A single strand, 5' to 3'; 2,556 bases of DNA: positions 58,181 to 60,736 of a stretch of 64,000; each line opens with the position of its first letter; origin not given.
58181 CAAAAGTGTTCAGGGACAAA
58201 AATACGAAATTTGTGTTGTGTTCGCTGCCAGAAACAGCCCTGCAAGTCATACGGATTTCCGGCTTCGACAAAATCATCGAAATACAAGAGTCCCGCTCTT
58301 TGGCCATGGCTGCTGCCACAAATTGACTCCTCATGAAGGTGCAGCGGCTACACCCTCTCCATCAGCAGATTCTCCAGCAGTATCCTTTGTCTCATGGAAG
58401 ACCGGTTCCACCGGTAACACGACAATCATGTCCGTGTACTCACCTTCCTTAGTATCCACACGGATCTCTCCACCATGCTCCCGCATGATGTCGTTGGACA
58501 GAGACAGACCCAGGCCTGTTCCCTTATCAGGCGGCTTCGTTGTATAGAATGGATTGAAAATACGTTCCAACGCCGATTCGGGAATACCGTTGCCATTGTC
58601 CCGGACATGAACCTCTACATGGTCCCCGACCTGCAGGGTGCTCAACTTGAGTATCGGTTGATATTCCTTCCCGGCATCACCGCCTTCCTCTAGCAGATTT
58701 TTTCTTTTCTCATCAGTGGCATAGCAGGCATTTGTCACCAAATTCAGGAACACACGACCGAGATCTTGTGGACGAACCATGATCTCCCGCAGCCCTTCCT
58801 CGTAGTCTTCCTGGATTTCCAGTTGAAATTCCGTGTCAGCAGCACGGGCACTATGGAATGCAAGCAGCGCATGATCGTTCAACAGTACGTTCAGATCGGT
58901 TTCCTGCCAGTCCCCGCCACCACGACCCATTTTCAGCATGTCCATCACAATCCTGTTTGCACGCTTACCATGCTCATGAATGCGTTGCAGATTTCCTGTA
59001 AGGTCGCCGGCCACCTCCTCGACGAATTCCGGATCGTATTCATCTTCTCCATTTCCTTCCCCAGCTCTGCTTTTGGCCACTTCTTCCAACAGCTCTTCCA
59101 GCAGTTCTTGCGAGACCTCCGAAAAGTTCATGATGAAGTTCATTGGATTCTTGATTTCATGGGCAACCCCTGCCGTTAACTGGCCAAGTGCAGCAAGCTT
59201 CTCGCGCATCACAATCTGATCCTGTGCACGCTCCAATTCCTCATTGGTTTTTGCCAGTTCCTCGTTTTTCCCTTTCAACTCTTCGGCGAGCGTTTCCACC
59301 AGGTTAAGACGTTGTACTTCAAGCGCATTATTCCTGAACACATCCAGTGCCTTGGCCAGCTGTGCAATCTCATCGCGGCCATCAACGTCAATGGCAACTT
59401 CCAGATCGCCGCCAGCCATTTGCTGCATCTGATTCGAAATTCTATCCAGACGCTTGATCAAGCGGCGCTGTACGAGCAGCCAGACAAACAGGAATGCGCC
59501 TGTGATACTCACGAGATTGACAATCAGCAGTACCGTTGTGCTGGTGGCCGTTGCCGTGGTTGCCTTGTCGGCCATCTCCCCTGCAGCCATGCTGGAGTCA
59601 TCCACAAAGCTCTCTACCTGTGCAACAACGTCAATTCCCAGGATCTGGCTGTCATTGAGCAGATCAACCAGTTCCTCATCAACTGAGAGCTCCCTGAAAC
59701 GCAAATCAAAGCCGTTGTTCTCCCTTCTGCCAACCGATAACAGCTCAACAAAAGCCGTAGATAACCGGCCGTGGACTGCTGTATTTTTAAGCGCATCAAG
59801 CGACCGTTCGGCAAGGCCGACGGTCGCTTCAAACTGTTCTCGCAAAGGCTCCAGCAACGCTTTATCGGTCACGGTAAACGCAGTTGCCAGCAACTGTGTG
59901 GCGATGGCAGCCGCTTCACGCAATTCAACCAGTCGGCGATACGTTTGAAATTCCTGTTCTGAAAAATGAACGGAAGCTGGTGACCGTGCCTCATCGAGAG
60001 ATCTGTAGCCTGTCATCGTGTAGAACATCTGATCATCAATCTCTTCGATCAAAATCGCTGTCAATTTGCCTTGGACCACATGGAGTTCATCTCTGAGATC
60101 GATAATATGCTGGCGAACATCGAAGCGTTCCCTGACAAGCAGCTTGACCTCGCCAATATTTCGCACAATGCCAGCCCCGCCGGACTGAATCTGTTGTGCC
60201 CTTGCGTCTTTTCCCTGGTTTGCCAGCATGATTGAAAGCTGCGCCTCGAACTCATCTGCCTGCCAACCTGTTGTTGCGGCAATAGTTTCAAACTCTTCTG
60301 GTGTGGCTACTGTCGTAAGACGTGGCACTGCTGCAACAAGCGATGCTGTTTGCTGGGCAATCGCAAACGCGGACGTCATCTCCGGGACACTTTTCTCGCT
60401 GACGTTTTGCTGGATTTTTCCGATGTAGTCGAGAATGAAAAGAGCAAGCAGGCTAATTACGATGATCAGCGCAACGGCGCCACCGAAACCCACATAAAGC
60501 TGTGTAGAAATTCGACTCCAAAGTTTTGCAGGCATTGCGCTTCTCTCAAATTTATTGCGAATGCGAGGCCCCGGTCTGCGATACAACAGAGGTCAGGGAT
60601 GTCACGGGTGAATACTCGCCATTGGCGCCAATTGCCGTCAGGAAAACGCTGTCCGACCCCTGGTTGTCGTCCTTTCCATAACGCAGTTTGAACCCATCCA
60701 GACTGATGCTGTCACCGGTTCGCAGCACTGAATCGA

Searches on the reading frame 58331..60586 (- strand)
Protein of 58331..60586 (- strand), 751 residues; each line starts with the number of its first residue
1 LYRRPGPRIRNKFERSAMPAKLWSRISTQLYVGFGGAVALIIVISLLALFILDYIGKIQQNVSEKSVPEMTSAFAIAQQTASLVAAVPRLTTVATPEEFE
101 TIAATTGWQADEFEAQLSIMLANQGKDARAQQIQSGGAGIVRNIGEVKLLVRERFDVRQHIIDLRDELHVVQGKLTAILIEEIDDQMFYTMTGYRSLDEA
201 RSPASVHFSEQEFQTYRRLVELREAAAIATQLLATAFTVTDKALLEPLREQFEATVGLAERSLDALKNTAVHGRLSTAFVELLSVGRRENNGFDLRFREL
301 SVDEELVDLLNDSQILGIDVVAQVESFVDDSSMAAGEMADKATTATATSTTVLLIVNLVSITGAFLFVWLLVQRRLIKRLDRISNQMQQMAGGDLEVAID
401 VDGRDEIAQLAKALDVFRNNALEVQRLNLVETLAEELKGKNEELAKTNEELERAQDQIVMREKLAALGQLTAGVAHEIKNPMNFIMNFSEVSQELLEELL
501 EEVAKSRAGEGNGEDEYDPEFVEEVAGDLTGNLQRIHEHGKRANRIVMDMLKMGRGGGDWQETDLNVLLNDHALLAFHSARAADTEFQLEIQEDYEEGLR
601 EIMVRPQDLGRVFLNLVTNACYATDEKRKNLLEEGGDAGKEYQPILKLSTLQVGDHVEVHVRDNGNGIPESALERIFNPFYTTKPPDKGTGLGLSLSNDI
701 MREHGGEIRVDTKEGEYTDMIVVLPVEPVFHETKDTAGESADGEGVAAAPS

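Call 93: search_protein_families(library=ncbifam, proteins=[window:58331-60586:-], max_evalue=0.001)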
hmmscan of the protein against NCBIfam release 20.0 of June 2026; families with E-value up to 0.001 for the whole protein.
window:58331-60586:- (751 aa): 75 families (the best 25 are shown)
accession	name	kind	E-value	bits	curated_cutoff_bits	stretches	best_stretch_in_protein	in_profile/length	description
NF008468.0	PRK11360.1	equivalog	4.8e-43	147.4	646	2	537-729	438-611/616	two-component system sensor histidine kinase AtoS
TIGR02956.1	TMAO_torS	equivalog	9.7e-39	133.2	676.5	2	26-485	2-482/967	TMAO reductase system sensor histidine kinase/response regulator TorS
NF007688.0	PRK10364.1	equivalog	8.4e-37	127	479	2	541-727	287-452/460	two-component system sensor histidine kinase ZraS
NF038348.1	T2SS_HK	subfamily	1.8e-34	119.1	450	1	431-726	291-573/574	histidine kinase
NF052574.1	HisKinEspCMyxo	equivalog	7.9e-34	116.9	1200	1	454-739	404-650/785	serine histidine kinase EspC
NF010411.0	PRK13837.1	equivalog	3.3e-33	114.7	647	1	532-729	488-678/828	two-component system VirA-like sensor kinase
NF047466.1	hybrid_RR_LvrB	exception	4e-28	98.7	500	1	534-726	192-376/377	hybrid histidine kinase/response regulator LvrB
NF047794.1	HisKinPtgB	equivalog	8.9e-28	96.9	1000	2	265-487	249-462/656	two-component system sensor histidine kinase PgtB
NF010076.0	PRK13557.1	subfamily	6.6e-25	87.5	631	1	588-734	257-402/540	histidine kinase famiy protein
NF052573.1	HisKinEspAMyxo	equivalog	6.6e-25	87.2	1400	1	450-736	367-621/755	serine histidine kinase EspA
NF046020.1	HisKinCckABruc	equivalog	4.4e-23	81.1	1000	1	581-732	565-713/868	cell cycle histidine kinase CckA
NF047497.1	HK_LIC_12097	equivalog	7.7e-23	80.8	500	1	532-726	190-366/367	LIC_12097 family sensor histidine kinase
NF046044.1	PnpS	equivalog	3.7e-22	78.9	400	1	533-725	210-390/390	two-component system histidine kinase PnpS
NF053867.1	SprKinKinDBac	equivalog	2.5e-21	75.7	775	1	536-726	327-497/500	sporulation kinase KinD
NF033092.0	HK_WalK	equivalog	1.3e-20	73.6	725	2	588-726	468-594/594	cell wall metabolism sensor histidine kinase WalK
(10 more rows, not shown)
